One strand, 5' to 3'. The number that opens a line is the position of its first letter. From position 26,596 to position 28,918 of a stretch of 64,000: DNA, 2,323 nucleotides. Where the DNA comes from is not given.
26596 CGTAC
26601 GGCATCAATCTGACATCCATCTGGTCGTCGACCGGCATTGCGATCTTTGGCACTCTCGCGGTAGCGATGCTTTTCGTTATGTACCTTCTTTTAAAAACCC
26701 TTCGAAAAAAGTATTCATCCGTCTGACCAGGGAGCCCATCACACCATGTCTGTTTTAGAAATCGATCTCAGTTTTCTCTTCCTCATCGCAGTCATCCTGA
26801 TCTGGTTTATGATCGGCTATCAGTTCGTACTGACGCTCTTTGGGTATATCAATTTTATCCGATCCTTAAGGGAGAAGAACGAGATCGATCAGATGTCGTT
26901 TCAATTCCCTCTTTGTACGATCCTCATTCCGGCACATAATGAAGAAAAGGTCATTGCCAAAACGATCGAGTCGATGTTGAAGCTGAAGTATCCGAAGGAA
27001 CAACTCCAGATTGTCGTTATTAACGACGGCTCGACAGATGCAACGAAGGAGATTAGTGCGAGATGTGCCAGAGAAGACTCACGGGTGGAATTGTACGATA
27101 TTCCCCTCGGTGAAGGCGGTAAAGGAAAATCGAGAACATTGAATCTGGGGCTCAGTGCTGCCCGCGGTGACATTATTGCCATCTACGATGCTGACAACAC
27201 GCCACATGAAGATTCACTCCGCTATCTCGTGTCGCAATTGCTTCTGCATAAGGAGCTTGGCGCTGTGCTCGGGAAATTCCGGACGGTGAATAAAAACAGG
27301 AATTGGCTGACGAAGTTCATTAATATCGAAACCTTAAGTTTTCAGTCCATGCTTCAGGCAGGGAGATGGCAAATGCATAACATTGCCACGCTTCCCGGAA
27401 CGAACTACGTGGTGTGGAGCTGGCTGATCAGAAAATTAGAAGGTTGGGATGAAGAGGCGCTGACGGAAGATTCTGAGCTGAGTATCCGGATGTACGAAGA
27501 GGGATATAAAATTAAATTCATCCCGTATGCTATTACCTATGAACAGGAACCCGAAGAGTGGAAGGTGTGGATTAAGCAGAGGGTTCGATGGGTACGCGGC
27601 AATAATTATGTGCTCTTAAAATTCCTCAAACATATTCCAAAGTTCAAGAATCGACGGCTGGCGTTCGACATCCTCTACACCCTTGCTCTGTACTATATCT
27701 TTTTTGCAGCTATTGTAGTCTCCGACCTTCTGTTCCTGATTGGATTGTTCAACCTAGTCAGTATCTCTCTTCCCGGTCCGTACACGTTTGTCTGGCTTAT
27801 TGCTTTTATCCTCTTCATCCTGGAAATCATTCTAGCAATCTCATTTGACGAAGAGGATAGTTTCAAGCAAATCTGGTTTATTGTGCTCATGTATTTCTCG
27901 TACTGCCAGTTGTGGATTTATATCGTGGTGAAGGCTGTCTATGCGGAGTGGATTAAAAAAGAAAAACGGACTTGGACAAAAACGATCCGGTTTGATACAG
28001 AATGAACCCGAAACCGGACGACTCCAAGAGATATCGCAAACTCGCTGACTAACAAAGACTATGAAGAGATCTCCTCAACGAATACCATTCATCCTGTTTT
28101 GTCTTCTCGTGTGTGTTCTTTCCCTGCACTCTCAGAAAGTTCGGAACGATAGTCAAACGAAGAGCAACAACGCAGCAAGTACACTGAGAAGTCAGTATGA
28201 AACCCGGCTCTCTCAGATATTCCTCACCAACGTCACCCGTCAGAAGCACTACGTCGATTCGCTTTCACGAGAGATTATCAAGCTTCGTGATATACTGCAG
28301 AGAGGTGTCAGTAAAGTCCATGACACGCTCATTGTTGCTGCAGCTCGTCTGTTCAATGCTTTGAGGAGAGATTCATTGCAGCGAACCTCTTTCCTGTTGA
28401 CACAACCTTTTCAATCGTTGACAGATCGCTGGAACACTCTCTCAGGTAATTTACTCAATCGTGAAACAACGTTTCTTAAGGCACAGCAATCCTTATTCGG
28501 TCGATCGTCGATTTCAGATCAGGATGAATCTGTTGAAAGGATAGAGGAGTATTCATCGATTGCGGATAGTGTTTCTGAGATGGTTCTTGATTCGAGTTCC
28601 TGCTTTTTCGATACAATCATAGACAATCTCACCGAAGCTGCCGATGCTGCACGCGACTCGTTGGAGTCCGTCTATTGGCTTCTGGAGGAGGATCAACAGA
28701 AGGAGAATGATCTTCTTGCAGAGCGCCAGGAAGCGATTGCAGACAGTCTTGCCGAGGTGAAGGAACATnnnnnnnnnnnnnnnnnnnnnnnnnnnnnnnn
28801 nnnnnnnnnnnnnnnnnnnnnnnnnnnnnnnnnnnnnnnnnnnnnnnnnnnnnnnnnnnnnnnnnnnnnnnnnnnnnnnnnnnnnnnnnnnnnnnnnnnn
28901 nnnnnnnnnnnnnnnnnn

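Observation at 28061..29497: Candidate outer-membrane export component: helical N-domain followed by beta-strand-rich C-terminal half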

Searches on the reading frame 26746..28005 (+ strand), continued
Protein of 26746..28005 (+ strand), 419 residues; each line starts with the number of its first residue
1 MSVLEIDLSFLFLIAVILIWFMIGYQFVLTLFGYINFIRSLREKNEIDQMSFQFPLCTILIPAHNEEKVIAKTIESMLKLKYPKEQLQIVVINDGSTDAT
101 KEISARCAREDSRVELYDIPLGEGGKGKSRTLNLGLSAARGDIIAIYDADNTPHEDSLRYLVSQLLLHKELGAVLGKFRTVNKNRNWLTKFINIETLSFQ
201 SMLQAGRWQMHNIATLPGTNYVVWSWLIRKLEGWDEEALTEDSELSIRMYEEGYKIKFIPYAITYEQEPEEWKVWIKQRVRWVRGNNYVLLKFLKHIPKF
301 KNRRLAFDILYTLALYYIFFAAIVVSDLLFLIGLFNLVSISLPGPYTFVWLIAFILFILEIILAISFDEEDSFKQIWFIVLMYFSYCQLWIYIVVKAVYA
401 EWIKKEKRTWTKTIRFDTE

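Call 101: find_encoding_contigs(protein=P0290, flank=8000, max_places=2)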
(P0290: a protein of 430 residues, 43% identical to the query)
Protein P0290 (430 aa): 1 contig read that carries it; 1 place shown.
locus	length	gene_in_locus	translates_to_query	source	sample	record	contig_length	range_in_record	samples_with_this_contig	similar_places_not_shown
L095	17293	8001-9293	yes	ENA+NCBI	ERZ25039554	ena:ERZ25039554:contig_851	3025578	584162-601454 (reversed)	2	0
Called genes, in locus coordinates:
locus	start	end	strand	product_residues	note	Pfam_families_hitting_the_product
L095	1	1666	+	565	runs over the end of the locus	PF00343:Phosphorylase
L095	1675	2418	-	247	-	PF14371:DUF4412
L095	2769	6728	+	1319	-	PF10096:DUF2334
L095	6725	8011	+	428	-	PF13506:Glyco_transf_21, PF03142:Chitin_synth_2 (faint), PF00535:Glycos_transf_2, PF10111:Glyco_tranf_2_2, PF13641:Glyco_tranf_2_3, PF13632:Glyco_trans_2_3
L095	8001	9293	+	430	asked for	-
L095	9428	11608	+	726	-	-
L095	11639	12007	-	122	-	-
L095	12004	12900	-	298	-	PF13354:Beta-lactamase2, PF00144:Beta-lactamase (weak)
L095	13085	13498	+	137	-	-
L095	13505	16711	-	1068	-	PF02837:Glyco_hydro_2_N, PF22666:Glyco_hydro_2_N2, PF00703:Glyco_hydro_2, PF02836:Glyco_hydro_2_C (weak)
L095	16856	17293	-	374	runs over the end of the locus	PF01168:Ala_racemase_N, PF14031:D-ser_dehydrat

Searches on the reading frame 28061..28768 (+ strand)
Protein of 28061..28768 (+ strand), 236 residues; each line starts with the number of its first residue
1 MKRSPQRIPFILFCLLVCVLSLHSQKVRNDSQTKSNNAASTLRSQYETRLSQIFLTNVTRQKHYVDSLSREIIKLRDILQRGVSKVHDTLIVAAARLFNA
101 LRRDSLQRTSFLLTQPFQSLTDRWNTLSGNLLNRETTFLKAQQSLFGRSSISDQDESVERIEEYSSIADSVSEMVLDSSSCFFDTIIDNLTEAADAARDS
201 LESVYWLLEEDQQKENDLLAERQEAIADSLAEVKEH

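Call 19: search_protein_families(library=pfam, proteins=[window:28061-28768:+], max_evalue=10)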
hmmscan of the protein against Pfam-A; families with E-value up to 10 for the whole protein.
window:28061-28768:+ (236 aa): 5 families
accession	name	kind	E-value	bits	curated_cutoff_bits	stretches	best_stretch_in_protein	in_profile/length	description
PF25587.1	Rv2743c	-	0.0007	19.8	27.7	1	29-114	138-221/237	Rv2743c family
PF25303.1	DUF7879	-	0.13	12.6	26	1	16-79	21-83/146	Family of unknown function (DUF7879)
PF18549.6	NitrOD1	-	0.14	12.6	25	1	70-105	33-68/70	Nitrosopumilus output domain 1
PF19579.4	FtsL_2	-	0.23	11.8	24.6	1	6-52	16-65/100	Bacteriodetes cell division protein (FtsL-like)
PF24564.1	DUF7605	-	1.9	8.8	27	1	115-200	53-140/183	Domain of unknown function (DUF7605)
